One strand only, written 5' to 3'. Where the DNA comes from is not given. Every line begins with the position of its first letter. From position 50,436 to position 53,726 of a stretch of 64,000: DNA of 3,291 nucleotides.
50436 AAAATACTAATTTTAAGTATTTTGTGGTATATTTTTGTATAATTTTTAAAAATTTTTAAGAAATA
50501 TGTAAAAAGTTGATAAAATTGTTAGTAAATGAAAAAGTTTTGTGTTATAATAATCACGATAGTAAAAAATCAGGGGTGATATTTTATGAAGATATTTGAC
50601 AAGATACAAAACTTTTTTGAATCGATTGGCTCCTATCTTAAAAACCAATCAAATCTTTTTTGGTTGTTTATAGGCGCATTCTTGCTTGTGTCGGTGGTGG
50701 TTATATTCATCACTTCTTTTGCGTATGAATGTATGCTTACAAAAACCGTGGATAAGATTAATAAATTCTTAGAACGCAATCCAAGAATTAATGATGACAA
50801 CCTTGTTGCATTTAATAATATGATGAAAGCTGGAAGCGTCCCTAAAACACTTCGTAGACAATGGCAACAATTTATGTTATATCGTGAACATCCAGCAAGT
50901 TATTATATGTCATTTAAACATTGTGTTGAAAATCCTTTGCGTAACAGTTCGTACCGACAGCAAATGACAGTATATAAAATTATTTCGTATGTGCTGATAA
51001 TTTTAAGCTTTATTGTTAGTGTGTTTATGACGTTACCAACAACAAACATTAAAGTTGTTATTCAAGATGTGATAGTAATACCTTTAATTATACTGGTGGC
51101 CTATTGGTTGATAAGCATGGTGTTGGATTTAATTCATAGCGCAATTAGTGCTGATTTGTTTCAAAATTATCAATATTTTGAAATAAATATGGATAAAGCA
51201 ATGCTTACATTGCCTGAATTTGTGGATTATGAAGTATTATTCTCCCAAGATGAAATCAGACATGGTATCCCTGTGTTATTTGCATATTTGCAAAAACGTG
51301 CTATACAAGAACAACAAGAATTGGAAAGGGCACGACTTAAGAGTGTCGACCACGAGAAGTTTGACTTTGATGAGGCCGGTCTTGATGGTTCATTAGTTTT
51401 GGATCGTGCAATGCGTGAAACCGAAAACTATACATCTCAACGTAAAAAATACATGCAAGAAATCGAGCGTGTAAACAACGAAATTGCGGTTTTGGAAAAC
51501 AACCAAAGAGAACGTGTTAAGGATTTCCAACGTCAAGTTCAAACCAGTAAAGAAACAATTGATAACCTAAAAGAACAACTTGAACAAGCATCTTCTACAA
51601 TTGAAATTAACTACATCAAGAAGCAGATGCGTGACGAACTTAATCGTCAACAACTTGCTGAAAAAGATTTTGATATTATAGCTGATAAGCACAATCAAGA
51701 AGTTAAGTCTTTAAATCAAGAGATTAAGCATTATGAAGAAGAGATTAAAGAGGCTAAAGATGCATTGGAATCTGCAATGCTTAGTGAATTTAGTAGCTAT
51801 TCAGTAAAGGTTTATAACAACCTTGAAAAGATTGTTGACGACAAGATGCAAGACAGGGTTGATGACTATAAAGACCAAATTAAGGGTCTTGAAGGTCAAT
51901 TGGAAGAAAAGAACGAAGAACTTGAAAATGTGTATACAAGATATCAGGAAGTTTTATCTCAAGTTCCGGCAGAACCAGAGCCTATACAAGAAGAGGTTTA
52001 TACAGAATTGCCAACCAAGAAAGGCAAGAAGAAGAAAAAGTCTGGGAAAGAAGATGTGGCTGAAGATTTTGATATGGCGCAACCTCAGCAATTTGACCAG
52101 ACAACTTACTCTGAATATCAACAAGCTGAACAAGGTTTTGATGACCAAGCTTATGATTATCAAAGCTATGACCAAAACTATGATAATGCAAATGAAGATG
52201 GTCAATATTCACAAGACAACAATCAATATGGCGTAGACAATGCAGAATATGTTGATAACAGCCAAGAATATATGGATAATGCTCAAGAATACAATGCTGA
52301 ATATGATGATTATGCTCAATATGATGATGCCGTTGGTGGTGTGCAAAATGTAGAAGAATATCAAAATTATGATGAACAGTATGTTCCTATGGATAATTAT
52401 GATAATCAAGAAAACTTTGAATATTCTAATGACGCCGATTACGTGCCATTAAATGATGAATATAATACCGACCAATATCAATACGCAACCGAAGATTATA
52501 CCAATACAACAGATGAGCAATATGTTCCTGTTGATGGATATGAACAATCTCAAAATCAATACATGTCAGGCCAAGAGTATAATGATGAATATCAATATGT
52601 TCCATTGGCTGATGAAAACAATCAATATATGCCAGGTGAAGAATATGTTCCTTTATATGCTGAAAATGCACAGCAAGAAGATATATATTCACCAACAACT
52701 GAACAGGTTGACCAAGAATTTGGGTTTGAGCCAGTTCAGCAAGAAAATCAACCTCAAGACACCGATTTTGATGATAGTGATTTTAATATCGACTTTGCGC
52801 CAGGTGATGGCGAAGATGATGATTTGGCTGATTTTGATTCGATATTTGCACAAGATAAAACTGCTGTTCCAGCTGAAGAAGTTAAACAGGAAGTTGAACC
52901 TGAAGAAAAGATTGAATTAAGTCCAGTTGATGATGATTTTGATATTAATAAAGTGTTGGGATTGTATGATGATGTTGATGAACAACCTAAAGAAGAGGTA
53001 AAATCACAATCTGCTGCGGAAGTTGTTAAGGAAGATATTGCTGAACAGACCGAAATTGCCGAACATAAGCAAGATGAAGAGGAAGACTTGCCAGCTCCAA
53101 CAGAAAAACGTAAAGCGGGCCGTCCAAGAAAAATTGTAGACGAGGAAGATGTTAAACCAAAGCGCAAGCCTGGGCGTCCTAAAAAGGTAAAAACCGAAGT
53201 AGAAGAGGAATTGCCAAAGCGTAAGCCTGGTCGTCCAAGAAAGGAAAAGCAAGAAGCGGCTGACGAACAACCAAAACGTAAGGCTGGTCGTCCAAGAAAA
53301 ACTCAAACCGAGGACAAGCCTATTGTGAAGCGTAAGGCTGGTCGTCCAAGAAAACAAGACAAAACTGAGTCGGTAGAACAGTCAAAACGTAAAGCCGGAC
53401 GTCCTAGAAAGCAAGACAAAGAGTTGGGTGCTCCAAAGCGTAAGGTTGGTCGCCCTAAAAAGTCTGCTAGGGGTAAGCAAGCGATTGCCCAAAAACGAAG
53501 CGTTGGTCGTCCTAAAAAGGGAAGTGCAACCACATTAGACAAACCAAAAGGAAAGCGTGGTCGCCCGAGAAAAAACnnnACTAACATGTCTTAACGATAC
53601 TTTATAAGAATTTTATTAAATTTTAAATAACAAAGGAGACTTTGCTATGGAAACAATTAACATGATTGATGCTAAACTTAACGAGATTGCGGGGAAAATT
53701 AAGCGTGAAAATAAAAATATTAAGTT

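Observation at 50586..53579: Membrane-anchored coiled-coil protein ending in nine AT-hook (GRP) motifs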

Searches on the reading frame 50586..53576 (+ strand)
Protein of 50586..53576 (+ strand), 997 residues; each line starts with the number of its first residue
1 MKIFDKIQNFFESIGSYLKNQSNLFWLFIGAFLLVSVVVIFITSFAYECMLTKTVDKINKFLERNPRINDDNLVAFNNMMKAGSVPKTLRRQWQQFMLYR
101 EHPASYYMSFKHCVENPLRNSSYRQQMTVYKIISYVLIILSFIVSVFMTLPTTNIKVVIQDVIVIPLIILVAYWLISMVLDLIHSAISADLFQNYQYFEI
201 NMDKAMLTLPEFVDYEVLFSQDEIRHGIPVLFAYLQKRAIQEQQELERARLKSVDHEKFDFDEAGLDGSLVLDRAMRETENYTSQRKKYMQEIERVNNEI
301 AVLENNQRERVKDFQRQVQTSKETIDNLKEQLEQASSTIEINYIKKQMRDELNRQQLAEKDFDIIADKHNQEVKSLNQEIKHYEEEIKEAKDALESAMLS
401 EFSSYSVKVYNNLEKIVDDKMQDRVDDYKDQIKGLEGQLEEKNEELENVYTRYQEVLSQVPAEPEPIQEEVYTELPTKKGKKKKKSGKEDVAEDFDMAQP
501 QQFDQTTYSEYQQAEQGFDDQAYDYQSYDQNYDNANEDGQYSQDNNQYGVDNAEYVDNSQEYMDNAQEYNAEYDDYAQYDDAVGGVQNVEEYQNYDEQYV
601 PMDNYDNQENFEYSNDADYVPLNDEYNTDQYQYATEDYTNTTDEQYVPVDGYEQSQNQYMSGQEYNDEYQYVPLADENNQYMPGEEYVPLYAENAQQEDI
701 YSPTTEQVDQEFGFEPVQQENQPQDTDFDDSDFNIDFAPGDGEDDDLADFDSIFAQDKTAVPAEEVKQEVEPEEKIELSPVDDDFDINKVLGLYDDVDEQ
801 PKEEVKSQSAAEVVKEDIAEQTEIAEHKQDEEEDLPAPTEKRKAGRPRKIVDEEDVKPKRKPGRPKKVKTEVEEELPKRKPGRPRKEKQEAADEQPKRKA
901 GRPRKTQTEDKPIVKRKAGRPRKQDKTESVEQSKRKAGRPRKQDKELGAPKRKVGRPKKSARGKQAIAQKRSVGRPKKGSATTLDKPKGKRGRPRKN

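Call 4: search_protein_families(library=pfam, proteins=[window:50586-53576:+], max_evalue=1)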
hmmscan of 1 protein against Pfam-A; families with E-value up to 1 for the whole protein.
window:50586-53576:+ (997 aa): 7 families
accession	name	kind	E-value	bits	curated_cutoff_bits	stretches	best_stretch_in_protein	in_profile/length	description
PF01028.25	Topoisom_I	-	9.3e-05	22.3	23.7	1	268-336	157-225/228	Eukaryotic DNA topoisomerase I, catalytic core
PF22571.1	LiaI-LiaF-TM_PspC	-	0.0079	16.4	27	1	5-47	10-52/142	PspC transmembrane region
PF15619.11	Lebercilin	-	0.027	14.5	34.3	1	237-340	76-180/193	Ciliary protein causing Leber congenital amaurosis disease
PF08510.17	PIG-P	-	0.11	12.8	39.3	1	24-66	43-85/121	PIG-P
PF10136.14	SpecificRecomb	-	0.18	10.5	24.6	1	274-393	168-290/639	Site-specific recombinase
PF02178.24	AT_hook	-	0.27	11.6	17.4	2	897-908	1-12/13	AT hook motif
PF02403.27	Seryl_tRNA_N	-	0.85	10.3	28.2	1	411-461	53-105/108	Seryl-tRNA synthetase N-terminal domain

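Call 5: search_protein_families(library=ncbifam, proteins=[window:50586-53576:+], max_evalue=1)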
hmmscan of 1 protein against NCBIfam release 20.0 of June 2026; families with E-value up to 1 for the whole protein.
window:50586-53576:+ (997 aa): 2 families
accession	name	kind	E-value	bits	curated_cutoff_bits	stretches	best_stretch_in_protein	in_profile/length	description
TIGR02168.1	SMC_prok_B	equivalog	0.00024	19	567.35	1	251-489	716-969/1181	chromosome segregation protein SMC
NF045993.1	MAG0130_MAG3770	subfamily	0.68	9.9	85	0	127-184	19-77/140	MAG0130/MAG3770 family membrane protein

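Call 7: find_homologous_proteins(query=window:50586-53576:+)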
Query window:50586-53576:+ (997 aa): 246 proteins with E <= 0.001 among 8000 candidates; the best 120 are listed.
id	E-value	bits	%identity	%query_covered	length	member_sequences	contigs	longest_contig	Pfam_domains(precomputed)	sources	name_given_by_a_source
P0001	0.0e+0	2198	100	100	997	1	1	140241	-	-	-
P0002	0.0e+0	1218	64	100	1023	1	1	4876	PF02178.25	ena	-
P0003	0.0e+0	1101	57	100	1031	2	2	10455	PF02178.25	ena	-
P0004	0.0e+0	1089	58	100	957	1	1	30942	PF02178.25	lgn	-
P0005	0.0e+0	1086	56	100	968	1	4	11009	PF02178.25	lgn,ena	-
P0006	0.0e+0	1084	56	100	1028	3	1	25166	PF02178.25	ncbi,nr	ncbi:MAG: hypothetical protein IJ458_04195 [Clostridia bacterium]|nr:hypothetical protein [Clostridi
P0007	0.0e+0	1077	57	100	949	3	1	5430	PF02178.25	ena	-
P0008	0.0e+0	1069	59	100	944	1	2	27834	PF02178.25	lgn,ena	-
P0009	0.0e+0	1062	58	100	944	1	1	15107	PF02178.25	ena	-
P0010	0.0e+0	1060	58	100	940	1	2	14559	PF02178.25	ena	-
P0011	0.0e+0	1057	55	100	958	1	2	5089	PF02178.25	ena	-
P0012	0.0e+0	1051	57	96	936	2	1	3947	PF02178.25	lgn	-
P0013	0.0e+0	1046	56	100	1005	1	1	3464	PF02178.25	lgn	-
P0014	0.0e+0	1040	56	100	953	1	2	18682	PF02178.25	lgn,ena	-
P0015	0.0e+0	1038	58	100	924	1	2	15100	PF02178.25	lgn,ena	-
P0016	0.0e+0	1036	56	100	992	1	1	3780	PF02178.25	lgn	-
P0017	0.0e+0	1032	67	70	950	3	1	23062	PF02178.25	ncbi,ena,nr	ncbi:MAG: hypothetical protein IJ358_02280 [Clostridia bacterium]|nr:hypothetical protein [Clostridi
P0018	0.0e+0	1027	59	94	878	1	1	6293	PF02178.25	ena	-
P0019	0.0e+0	1024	56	100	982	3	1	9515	PF02178.25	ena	-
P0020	0.0e+0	1023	54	100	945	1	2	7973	PF02178.25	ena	-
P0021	0.0e+0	1021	57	96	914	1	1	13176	PF02178.25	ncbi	-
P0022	3.4e-298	1010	56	100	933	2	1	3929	PF02178.25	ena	-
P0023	4.3e-298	1010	56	100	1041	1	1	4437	PF02178.25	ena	-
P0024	8.1e-297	1006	56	100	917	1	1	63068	PF02178.25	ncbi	-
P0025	2.9e-296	1004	56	100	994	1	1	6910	PF02178.25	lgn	-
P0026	5.0e-293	993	56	96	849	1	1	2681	PF02178.25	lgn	-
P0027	6.1e-293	993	55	100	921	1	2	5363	PF02178.25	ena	-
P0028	5.3e-289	980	56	100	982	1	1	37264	PF02178.25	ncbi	-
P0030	1.1e-285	969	55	100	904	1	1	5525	PF02178.25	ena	-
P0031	5.1e-282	957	54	100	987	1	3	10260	PF02178.25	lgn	-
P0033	1.7e-277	942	56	97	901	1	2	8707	PF02178.25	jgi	-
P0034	1.3e-275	936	63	63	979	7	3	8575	PF02178.25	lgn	-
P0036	5.2e-268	910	49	100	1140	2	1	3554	PF02178.25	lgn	-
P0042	3.2e-200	686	52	79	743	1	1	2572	PF02178.25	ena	-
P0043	1.5e-199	684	60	46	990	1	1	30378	-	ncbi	-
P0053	1.8e-176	607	58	46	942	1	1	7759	PF02178.25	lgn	-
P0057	3.1e-155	537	48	47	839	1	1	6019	PF02178.25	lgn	-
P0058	3.0e-154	534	42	62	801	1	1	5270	PF02178.25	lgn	-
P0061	1.6e-151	525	49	46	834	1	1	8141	PF02178.25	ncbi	-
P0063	2.1e-151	525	49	46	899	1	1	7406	PF02178.25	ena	-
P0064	1.2e-150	522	47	46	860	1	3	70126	PF02178.25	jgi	-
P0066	2.3e-150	521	45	59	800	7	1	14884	PF02178.25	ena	-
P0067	5.1e-150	520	44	58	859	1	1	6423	PF02178.25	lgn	-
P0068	1.2e-149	519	49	46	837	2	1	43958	PF02178.25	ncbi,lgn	ncbi:MAG: hypothetical protein ACLRFL_02000 [Clostridia bacterium]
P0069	1.7e-148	515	48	46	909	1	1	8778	PF02178.25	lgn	-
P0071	3.2e-148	514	52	46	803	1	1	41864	PF02178.25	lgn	-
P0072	8.5e-148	513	51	46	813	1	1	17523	PF02178.25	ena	-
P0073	1.5e-147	512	51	46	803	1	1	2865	PF02178.25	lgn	-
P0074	4.6e-147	510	43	54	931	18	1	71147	PF02178.25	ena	-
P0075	6.7e-147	510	48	46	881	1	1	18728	PF02178.25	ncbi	-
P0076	8.7e-147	509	51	46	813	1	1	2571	PF02178.25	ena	-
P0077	1.5e-146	508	51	46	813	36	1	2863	PF02178.25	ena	-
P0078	3.3e-146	507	51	46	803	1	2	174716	PF02178.25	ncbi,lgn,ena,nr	ncbi:MAG TPA: hypothetical protein IAC46_00315 [Candidatus Onthoplasma faecigallinarum]|nr:hypotheti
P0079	3.6e-146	507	48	44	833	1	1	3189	PF02178.25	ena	-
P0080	4.6e-146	507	51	46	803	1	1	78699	PF02178.25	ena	-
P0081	4.8e-146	507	47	48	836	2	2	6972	PF02178.25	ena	-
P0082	9.4e-146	506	46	47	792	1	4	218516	PF02178.25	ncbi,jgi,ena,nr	ncbi:MAG: hypothetical protein E7351_00560 [Clostridiales bacterium]|nr:hypothetical protein [Clostr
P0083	1.1e-145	506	47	46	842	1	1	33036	PF02178.25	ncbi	-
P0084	1.5e-145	505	48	45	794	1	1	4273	PF02178.25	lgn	-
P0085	3.9e-145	504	48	46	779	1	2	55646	PF02178.25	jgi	-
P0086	2.0e-144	501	46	48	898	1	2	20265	PF02178.25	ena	-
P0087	3.2e-144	501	49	45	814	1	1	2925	PF02178.25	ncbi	-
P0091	9.6e-144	499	41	57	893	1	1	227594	PF02178.25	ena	-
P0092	1.3e-143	499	41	57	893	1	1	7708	PF02178.25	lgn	-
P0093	1.6e-143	498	46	49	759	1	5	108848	PF02178.25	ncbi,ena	-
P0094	1.6e-143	498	46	49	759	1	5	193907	PF02178.25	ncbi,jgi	-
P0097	1.8e-143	498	41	57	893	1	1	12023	PF02178.25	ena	-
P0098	2.3e-143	498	50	46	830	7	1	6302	PF02178.25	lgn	-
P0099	5.8e-143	497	43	55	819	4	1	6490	PF02178.25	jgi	-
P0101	3.0e-142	494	47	47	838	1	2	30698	PF02178.25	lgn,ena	-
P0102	5.1e-142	493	46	46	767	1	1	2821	PF02178.25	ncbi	-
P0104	8.8e-142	493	48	46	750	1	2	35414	PF02178.25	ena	-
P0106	4.5e-141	490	48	44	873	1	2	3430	PF02178.25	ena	-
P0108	4.1e-140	487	47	46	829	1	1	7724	PF02178.25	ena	-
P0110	7.5e-140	486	42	58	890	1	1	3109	PF02178.25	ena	-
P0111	8.3e-140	486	49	46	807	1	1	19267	PF02178.25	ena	-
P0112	1.3e-139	485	42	61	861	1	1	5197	PF02178.25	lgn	-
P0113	1.7e-139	485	49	45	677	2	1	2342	PF02178.25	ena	-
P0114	1.8e-139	485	50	46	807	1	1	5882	PF02178.25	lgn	-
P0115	1.9e-139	485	50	46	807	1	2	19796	PF02178.25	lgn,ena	-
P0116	1.9e-139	485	50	46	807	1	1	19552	PF02178.25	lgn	-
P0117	2.0e-139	485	50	46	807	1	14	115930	PF02178.25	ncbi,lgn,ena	-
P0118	2.1e-139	485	50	46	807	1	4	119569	PF02178.25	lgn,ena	-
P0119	2.1e-139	485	47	46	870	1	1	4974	PF02178.25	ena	-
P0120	3.2e-139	484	50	46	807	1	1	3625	PF02178.25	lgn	-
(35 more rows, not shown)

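Call 13: find_encoding_contigs(protein=P0078, flank=6000, max_places=2)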
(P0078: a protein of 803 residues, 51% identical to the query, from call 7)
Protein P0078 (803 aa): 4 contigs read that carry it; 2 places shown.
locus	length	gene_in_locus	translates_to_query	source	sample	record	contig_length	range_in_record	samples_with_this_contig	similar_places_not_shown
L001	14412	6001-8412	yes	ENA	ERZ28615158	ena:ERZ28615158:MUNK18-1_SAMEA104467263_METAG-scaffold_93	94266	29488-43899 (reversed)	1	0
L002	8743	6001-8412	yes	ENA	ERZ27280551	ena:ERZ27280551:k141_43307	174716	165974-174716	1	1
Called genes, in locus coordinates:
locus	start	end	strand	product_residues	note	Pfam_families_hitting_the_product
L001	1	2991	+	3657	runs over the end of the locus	-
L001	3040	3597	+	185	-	PF02677:QueH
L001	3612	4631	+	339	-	PF01168:Ala_racemase_N, PF00842:Ala_racemase_C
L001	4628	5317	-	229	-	PF04298:Zn_peptidase_2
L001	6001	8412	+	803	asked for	PF02178:AT_hook (faint)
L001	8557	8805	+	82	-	PF01797:Y1_Tnp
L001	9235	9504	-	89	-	-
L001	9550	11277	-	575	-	PF00133:tRNA-synt_1, PF01406:tRNA-synt_1e (weak), PF09334:tRNA-synt_1g, PF01406:tRNA-synt_1e (weak), PF01921:tRNA-synt_1f (weak), PF19303:Anticodon_3, PF08264:Anticodon_1 (weak)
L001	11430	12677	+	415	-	PF00535:Glycos_transf_2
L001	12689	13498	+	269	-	PF01061:ABC2_membrane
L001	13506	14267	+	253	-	PF00005:ABC_tran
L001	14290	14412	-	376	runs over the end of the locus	PF13477:Glyco_trans_4_2, PF13439:Glyco_transf_4, PF13579:Glyco_trans_4_4 (weak), PF00534:Glycos_transf_1, PF13692:Glyco_trans_1_4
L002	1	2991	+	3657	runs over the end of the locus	-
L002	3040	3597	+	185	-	PF02677:QueH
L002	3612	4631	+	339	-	PF01168:Ala_racemase_N, PF00842:Ala_racemase_C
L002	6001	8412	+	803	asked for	PF02178:AT_hook (faint)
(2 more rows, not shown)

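Call 14: find_encoding_contigs(protein=P0082, flank=6000, max_places=1)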
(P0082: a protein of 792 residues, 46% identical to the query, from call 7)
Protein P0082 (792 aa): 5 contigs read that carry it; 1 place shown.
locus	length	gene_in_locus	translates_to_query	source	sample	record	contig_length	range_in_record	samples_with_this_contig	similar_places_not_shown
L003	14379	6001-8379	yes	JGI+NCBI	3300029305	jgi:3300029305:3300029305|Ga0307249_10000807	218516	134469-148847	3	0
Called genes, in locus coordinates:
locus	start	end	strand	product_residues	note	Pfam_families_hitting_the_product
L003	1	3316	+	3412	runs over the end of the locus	-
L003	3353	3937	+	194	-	PF02677:QueH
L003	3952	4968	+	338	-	PF01168:Ala_racemase_N, PF00842:Ala_racemase_C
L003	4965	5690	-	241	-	PF04298:Zn_peptidase_2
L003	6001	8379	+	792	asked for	PF02178:AT_hook (faint)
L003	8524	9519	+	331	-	PF04018:VCA0040-like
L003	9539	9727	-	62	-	PF08984:DUF1858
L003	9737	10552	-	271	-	-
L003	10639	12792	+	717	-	PF00884:Sulfatase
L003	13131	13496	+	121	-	PF08769:Spo0A_C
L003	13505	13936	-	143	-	-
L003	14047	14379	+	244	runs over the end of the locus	-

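Call 15: find_encoding_contigs(protein=P0091, flank=6000, max_places=1)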
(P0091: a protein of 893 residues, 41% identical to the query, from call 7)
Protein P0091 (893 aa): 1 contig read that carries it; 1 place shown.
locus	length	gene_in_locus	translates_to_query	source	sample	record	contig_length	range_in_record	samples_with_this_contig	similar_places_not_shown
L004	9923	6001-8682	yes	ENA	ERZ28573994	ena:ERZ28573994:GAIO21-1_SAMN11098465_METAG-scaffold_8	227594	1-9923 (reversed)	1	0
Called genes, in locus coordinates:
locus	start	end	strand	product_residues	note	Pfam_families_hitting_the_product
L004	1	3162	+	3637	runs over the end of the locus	-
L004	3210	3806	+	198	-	PF02677:QueH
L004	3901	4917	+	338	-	PF01168:Ala_racemase_N, PF00842:Ala_racemase_C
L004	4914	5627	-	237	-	PF04298:Zn_peptidase_2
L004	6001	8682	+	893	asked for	PF02178:AT_hook (faint)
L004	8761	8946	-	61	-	PF08984:DUF1858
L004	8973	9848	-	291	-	-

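Call 16: find_encoding_contigs(protein=P0043, flank=6000, max_places=1)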
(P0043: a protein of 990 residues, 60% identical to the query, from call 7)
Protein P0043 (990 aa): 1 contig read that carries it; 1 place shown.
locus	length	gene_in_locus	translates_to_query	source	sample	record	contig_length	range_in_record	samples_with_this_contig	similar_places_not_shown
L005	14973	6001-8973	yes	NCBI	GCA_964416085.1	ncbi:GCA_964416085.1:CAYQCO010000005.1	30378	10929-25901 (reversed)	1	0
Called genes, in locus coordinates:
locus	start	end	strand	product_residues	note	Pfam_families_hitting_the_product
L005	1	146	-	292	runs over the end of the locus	-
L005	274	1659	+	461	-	-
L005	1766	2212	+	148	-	-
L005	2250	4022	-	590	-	PF00664:ABC_membrane, PF02463:SMC_N, PF00005:ABC_tran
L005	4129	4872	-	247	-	-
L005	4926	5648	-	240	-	PF04298:Zn_peptidase_2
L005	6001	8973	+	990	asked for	-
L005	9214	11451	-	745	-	PF02901:PFL-like, PF01228:Gly_radical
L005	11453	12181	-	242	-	PF13353:Fer4_12, PF04055:Radical_SAM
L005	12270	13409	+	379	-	PF03193:RsgA_GTPase (faint), PF13167:GTP-bdg_N, PF16360:GTP-bdg_M, PF01926:MMR_HSR1, PF02421:FeoB_N (weak)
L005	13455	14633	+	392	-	-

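Call 17: find_encoding_contigs(protein=P0024, flank=6000, max_places=1)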
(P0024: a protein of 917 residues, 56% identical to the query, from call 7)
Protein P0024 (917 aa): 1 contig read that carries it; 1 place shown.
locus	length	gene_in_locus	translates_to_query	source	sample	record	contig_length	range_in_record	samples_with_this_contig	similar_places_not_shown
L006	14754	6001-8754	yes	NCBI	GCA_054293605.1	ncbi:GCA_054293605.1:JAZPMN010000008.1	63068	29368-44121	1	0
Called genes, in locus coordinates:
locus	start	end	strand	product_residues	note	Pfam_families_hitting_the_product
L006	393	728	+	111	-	PF13240:Zn_Ribbon_1 (weak)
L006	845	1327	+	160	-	PF14317:YcxB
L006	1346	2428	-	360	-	-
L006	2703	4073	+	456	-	-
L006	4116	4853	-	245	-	-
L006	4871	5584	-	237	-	PF04298:Zn_peptidase_2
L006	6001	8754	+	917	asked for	PF02178:AT_hook (faint)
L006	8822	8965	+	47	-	-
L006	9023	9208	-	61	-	PF08984:DUF1858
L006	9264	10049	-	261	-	-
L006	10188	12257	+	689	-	PF00884:Sulfatase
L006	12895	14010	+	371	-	-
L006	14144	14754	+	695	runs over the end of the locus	PF01136:Peptidase_U32, PF12392:DUF3656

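Call 29: search_protein_families(library=padloc, proteins=[window:50586-53576:+], max_evalue=0.01)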
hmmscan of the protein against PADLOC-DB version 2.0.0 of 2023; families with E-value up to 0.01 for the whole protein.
window:50586-53576:+ (997 aa): 1 family
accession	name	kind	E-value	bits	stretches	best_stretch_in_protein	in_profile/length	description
PDLC03865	LmuB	-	0.00035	16.9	1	285-452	567-732/1007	-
